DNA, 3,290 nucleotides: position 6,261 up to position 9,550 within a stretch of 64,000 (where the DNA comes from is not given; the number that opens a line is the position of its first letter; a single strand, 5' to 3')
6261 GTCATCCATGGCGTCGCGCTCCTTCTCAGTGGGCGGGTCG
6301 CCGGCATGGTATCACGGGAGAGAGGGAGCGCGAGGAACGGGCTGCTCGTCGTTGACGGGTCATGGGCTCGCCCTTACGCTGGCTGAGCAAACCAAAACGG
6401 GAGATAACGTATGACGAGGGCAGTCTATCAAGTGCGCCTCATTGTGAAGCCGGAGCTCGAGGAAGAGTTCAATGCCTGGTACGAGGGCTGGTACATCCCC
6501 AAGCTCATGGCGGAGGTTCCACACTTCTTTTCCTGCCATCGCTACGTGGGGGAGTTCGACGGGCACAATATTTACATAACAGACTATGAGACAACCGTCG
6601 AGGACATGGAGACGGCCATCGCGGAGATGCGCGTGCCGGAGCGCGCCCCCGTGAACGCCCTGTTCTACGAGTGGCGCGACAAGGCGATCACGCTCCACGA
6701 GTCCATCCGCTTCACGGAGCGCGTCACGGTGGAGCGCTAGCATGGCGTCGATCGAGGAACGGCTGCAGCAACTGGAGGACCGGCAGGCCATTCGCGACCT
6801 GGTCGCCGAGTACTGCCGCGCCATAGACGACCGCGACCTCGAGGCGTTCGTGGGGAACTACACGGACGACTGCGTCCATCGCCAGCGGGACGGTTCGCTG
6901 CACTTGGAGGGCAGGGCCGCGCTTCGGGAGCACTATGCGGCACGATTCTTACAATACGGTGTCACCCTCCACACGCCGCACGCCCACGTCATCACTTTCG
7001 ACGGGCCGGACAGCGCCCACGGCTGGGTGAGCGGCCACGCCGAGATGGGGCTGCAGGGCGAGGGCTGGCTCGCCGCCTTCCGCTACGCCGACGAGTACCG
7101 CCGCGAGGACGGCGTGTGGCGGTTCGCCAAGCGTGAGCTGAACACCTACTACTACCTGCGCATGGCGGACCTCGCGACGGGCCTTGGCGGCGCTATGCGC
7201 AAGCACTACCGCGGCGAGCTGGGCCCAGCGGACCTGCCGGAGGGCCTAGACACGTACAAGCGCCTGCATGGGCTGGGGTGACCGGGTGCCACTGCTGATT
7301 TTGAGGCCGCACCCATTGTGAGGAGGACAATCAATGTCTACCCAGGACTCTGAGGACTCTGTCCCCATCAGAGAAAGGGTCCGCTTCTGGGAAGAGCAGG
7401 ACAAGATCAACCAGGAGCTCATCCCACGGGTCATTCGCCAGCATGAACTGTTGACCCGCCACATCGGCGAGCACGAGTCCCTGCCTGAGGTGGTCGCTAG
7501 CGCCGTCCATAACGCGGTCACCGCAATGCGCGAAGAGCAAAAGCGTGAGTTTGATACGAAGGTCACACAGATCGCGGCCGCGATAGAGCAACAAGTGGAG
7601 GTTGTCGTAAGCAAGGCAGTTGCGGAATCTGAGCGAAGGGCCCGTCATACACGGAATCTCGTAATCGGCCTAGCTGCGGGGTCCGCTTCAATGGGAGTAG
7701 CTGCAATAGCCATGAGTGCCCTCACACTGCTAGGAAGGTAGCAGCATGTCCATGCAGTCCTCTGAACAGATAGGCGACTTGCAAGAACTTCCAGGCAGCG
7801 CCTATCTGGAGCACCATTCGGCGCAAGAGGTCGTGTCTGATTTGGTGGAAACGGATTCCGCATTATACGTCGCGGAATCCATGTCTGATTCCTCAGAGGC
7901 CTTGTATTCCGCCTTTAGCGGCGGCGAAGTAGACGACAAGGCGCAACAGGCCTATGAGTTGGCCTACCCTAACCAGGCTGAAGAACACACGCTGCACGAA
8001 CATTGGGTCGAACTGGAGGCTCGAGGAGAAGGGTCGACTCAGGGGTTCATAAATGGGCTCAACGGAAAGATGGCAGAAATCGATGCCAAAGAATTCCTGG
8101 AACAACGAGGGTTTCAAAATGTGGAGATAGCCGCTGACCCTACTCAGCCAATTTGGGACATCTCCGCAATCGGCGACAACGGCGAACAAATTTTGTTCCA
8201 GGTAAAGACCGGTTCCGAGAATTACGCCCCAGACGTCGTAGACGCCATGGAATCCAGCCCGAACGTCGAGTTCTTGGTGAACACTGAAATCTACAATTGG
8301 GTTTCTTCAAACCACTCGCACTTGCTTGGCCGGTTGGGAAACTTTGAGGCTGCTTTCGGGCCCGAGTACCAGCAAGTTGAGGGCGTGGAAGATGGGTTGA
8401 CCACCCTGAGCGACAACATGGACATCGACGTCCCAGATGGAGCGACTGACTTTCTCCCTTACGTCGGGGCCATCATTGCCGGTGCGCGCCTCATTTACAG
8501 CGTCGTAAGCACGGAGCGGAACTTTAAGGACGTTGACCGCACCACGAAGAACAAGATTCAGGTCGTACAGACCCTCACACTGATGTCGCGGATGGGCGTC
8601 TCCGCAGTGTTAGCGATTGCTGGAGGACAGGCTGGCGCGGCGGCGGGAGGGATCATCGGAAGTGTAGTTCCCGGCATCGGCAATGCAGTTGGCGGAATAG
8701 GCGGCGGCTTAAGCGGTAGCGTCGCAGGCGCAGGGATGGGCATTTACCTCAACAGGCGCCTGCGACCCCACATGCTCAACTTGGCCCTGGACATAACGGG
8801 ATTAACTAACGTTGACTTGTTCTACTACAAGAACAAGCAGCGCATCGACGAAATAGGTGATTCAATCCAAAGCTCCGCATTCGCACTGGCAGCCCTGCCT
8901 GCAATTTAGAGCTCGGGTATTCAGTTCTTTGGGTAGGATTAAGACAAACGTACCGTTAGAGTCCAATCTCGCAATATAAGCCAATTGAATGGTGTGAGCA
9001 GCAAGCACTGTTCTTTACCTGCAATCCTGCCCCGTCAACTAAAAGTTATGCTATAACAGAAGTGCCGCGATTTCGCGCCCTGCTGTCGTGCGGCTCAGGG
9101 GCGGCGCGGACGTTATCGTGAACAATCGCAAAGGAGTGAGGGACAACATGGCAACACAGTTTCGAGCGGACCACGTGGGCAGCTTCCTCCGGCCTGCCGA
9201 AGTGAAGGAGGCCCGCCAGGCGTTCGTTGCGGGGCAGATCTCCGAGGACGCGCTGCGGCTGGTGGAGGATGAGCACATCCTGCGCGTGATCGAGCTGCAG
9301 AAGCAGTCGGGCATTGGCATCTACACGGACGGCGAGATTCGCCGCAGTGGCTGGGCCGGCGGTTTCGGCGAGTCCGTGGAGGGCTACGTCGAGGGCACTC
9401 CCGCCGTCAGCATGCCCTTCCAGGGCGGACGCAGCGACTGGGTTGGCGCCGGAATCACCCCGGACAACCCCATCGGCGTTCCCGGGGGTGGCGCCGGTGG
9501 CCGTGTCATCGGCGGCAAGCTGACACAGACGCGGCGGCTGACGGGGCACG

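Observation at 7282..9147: Low-G+C two-gene island: a tail-anchored coiled-coil protein plus a nuclease-fold-like domain fused to a glycine-zipper membrane region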

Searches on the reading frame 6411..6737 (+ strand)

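Call 96: search_protein_families(library=pfam, proteins=[window:6411-6737:+], max_evalue=0.001)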
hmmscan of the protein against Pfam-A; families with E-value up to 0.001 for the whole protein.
window:6411-6737:+ (109 aa): 1 family
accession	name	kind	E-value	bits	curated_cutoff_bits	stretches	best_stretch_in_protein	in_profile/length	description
PF14114.12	DUF4286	-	0.00065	20.3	25.8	1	4-36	2-34/100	Domain of unknown function (DUF4286)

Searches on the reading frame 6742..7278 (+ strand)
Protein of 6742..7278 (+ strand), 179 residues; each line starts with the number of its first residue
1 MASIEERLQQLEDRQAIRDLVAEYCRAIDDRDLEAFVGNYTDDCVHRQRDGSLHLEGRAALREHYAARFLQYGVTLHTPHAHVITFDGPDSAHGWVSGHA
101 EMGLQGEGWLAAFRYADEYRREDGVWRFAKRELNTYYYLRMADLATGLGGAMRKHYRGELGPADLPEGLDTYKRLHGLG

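Call 76: find_related_loci(query=window:6742-7278:+, collection=metagenome_contigs, flank=5000)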
Query window:6742-7278:+ (179 aa) in metagenome_contigs; peptide patterns used: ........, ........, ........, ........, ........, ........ (x = any residue, [..] = any of these).
127 stretches matched a pattern; 6 encode a relative of the query (tblastn E <= 1e-3); 6 distinct loci.
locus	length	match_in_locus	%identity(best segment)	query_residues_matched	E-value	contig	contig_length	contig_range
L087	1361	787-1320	69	1-178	1e-90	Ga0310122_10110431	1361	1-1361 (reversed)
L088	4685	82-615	67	1-178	2e-83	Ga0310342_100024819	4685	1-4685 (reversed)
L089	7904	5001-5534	67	1-178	5e-83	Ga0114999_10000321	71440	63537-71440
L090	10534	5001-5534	67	1-178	5e-83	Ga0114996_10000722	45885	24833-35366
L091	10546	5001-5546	67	1-178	6e-82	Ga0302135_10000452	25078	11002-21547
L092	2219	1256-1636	33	8-133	4e-9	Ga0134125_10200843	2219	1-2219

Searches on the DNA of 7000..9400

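Call 44: search_rna_families(source=window, start=7000, end=9400, threshold=evalue, max_evalue=1)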
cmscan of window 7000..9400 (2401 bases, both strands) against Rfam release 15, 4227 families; matches with E-value up to 1: 1.
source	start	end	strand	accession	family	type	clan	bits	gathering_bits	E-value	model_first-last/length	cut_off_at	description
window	8056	8085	+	RF03036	osmY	Gene; sRNA;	-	17.3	46.9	0.86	1-72/72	no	osmY RNA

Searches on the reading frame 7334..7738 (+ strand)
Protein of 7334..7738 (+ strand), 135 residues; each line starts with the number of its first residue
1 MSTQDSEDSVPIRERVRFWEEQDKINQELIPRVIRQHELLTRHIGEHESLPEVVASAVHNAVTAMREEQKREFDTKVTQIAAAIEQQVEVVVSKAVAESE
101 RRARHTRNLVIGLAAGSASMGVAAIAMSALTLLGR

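Call 3: search_protein_families(library=pfam, proteins=[window:7334-7738:+], max_evalue=10)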
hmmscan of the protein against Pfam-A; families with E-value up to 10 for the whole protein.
window:7334-7738:+ (135 aa): 2 families
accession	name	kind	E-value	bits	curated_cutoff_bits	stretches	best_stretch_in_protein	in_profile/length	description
PF10790.15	DUF2604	-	0.073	13.9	25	1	77-116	16-55/85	Protein of Unknown function (DUF2604)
PF04678.18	MCU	-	0.2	12.2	30.8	1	44-122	30-106/177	Mitochondrial calcium uniporter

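Call 4: search_protein_families(library=padloc, proteins=[window:7334-7738:+], max_evalue=10)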
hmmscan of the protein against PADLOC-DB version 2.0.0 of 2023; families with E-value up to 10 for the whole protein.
window:7334-7738:+ (135 aa): 0 families

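Call 5: search_protein_families(library=ncbifam, proteins=[window:7334-7738:+], max_evalue=10)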
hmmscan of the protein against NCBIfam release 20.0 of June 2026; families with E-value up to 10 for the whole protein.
window:7334-7738:+ (135 aa): 1 family
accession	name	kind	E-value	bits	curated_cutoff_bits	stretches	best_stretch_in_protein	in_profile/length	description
NF002557.0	PRK02122.1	subfamily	0.043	11.9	384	1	59-122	12-75/653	glucosamine-6-phosphate deaminase-like protein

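Call 18: find_homologous_proteins(query=window:7334-7738:+, max_evalue=0.001)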
Query window:7334-7738:+ (135 aa): 443 proteins with E <= 0.001 among 494 candidates; the best 120 are listed.
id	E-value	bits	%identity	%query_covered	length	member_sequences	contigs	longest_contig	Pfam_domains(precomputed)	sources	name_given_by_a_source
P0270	7.4e-73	260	96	100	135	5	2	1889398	-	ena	-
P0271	2.4e-56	207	78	100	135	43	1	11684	-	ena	-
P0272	1.2e-54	201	72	100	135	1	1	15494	-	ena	-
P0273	1.5e-52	195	70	100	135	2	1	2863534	-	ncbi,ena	-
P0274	2.5e-52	194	72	99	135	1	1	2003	-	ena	-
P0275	8.2e-52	192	70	100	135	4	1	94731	-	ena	-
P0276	6.4e-51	189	68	100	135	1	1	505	-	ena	-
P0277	3.1e-50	187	70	99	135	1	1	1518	-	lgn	-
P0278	1.2e-49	185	68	99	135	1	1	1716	-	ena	-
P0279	2.1e-49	184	68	99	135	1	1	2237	-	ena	-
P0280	2.9e-48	181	67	99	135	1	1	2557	-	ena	-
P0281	7.1e-47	176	65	99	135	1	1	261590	-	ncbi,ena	-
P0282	1.1e-45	172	61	98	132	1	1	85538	-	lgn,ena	-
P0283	3.2e-45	171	62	99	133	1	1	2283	-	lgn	-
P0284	6.6e-45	170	63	97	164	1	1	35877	-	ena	-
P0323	1.3e-28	117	52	72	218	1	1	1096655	PF01442.24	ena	-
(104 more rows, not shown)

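Call 50: search_solved_structures(query=A3, max_evalue=10)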
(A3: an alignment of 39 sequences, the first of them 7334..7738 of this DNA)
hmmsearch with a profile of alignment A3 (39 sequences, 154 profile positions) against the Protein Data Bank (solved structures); distinct sequences matched with E-value up to 10: 12.
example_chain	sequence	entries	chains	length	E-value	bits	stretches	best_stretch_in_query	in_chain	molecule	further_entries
7x5d_A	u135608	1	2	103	0.37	14.2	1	64-120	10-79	Lamin-A/C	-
9lp4_A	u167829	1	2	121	0.43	13.9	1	49-106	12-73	Zinc finger MYND domain-containing protein 11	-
9w32_A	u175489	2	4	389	0.54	13.6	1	95-138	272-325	Somatostatin receptor type 5,Soluble cytochrome b562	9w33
5hda_A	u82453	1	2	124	0.65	13.4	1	48-106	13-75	Zinc finger MYND domain-containing protein 11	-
9vc7_A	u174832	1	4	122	0.66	13.3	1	49-106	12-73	Zinc finger MYND domain-containing protein 11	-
9l9o_A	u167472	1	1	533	0.66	13.3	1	90-136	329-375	Melatonin-related receptor,Soluble cytochrome b562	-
9t8d_R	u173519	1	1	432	1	12.7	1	95-137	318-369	D(3) dopamine receptor,Soluble cytochrome b562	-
9d3e_A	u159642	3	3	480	1.3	12.4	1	95-140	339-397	Human CCR6 | CCR6, Soluble cytochrome b562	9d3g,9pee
5uig_A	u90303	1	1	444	6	10.2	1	95-136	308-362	Adenosine receptor A2a,Soluble cytochrome b562,Adenosine receptor A2a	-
9xqb_C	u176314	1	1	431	7.8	9.8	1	95-136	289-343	A2A receptor-BRIL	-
9ehs_R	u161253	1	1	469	9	9.7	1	95-137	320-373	Adenosine receptor A3,adenosine A3 receptor fused to BRIL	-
7t32_A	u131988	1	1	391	9.4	9.6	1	95-136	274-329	Adenosine receptor A2a/Soluble cytochrome b562 Fusion Protein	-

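Call 51: search_protein_families(library=pfam, alignment_id=A3, max_evalue=1)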
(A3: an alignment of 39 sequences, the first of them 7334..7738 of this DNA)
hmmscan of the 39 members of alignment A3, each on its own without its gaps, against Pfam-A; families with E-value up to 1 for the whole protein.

A. member 1, window:7334-7738:+ (135 aa): 2 families
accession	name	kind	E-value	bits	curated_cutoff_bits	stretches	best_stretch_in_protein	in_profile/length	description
PF10790.15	DUF2604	-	0.073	13.9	25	1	77-116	16-55/85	Protein of Unknown function (DUF2604)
PF04678.18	MCU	-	0.2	12.2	30.8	1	44-122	30-106/177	Mitochondrial calcium uniporter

B. families by the number of members that match (of 39 scanned): 143 families (the first 25 are shown)
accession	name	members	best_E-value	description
PF07554.19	FIVAR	12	0.0048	FIVAR domain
PF13618.11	Gluconate_2-dh3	8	0.00097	Gluconate 2-dehydrogenase subunit 3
PF09731.14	Mitofilin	8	0.038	Mitochondrial inner membrane protein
PF08938.16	HBS1_N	5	0.0014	HBS1 N-terminus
PF09716.15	ETRAMP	5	0.026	Malarial early transcribed membrane protein (ETRAMP)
PF04145.20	Ctr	5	0.11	Ctr copper transporter family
PF01442.23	Apolipoprotein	4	1e-05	Apolipoprotein A1/A4/E domain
PF20990.2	DUF2207_C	4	0.0025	Predicted membrane protein (DUF2207) C-terminal domain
PF14613.12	HAM1_C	4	0.024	HAM1-like, C-terminal domain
PF01297.22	ZnuA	4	0.028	Zinc-uptake complex component A periplasmic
PF02899.23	Phage_int_SAM_1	4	0.035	Phage integrase, N-terminal SAM-like domain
PF06386.16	GvpL_GvpF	3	0.0012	Gas vesicle synthesis protein GvpL/GvpF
PF09903.14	DUF2130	3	0.0029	Uncharacterized protein conserved in bacteria (DUF2130)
PF02575.21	YbaB_DNA_bd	3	0.0062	YbaB/EbfC DNA-binding family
PF04513.17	Baculo_PEP_C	3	0.013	Baculovirus polyhedron envelope protein, PEP, C terminus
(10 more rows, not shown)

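Call 54: search_protein_families(library=phrogs, proteins=[window:7334-7738:+, P0323], max_evalue=0.1)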
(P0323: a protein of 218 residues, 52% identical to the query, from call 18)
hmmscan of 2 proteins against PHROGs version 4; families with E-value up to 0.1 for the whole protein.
window:7334-7738:+ (135 aa): 1 family
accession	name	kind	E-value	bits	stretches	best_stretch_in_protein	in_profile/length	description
phrog_8395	-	unknown function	0.087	13.5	0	23-39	18-35/47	-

P0323 (218 aa): 4 families
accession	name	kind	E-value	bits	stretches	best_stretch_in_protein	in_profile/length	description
phrog_19394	-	tail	0.032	13.4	1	87-168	245-324/999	tail fiber protein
phrog_35974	-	unknown function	0.034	15.4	0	103-162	21-80/99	-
phrog_6509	-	DNA, RNA and nucleotide metabolism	0.062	14.1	0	117-142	35-60/70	Lsr2-like DNA bridging protein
phrog_133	-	head and packaging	0.072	12.7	1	28-182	176-315/668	head maturation protease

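Call 55: search_protein_families(library=padloc, alignment_id=A3, max_evalue=1)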
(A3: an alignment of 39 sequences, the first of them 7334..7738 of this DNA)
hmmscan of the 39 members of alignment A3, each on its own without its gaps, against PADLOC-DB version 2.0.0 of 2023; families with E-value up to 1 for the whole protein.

A. member 1, window:7334-7738:+ (135 aa): 0 families

B. families by the number of members that match (of 39 scanned): 43 families (the first 25 are shown)
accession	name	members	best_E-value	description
PDLC03841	LeoBC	21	0.00014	-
PDLC00648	ZorA3|ZorA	9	0.00031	MotA/ExbB/TolQ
PDLC00647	ZorA3|ZorA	6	0.00024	MotA/ExbB/TolQ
PDLC00025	DruG2|DruG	5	0.0018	Unknown function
PDLC03842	LeoB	5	0.002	-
PDLC02621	DrmD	5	0.0078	DrmD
PDLC01940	CARF8--CARF_CSX16_TM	3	0.0017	-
PDLC03843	LeoC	3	0.0023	-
PDLC01547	Csm2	3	0.0077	CAS-III-A; effector_SS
PDLC04056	PD-T4-6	3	0.012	-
PDLC03839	LeoA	2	0.0021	-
PDLC00505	JetC1|JetC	2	0.0028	DUF3584 domain; MukB-like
PDLC00637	ZorA2|ZorA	2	0.0028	MotA/ExbB/TolQ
PDLC03976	PD-Lambda-1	2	0.0076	-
PDLC03333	MTase_II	2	0.011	Type II methyltransferase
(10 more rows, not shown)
